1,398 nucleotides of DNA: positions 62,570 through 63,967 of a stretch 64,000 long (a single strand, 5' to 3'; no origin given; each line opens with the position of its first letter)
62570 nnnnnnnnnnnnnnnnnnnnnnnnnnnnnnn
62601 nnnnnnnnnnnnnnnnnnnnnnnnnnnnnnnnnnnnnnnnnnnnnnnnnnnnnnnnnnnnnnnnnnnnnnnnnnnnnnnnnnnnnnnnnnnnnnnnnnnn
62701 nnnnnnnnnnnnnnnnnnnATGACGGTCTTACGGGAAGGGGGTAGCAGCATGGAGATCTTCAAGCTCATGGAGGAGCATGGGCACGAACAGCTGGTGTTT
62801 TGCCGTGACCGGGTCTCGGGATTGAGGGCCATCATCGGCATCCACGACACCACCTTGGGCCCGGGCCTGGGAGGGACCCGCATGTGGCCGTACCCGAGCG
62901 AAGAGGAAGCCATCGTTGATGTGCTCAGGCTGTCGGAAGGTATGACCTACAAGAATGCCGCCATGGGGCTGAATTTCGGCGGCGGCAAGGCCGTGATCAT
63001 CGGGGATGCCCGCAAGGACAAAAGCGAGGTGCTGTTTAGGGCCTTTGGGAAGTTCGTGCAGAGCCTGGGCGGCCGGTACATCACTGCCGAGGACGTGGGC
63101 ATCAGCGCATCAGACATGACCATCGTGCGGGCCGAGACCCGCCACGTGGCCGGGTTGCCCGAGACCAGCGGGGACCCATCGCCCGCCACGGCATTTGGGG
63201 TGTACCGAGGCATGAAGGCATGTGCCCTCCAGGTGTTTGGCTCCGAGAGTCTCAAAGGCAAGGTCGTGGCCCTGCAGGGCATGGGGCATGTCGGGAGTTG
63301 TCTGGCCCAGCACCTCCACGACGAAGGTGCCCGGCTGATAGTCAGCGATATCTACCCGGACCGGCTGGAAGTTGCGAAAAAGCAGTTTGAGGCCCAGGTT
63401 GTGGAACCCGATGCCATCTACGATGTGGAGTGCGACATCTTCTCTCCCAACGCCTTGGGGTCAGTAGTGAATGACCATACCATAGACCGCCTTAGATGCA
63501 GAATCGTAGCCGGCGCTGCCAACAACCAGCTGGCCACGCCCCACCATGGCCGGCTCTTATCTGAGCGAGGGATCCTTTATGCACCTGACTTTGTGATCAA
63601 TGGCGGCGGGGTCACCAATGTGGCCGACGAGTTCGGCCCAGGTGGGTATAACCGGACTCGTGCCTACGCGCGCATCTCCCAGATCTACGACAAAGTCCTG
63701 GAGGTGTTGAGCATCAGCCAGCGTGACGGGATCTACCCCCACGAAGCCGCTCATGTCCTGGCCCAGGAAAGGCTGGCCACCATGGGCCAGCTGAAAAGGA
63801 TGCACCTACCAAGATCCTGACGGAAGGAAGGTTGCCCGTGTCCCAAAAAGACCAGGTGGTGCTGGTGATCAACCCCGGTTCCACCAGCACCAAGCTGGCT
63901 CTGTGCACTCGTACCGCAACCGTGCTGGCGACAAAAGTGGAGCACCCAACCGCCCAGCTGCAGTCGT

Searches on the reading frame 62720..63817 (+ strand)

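Call 39: search_protein_families(library=pfam, proteins=[window:62720-63817:+], max_evalue=0.001)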
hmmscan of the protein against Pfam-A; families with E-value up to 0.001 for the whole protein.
window:62720-63817:+ (366 aa): 3 families
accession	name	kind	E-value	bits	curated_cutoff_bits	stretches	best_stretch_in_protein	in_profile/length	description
PF02812.23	ELFV_dehydrog_N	-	3.4e-29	101.6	25.3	1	26-141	5-128/129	Glu/Leu/Phe/Val dehydrogenase, dimerisation domain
PF00208.27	ELFV_dehydrog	-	3.1e-18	66.8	23.4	2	221-353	95-234/241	Glutamate/Leucine/Phenylalanine/Valine dehydrogenase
PF02826.25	2-Hacid_dh_C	-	5.4e-05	23.1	25.1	1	173-245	29-99/178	D-isomer specific 2-hydroxyacid dehydrogenase, NAD binding domain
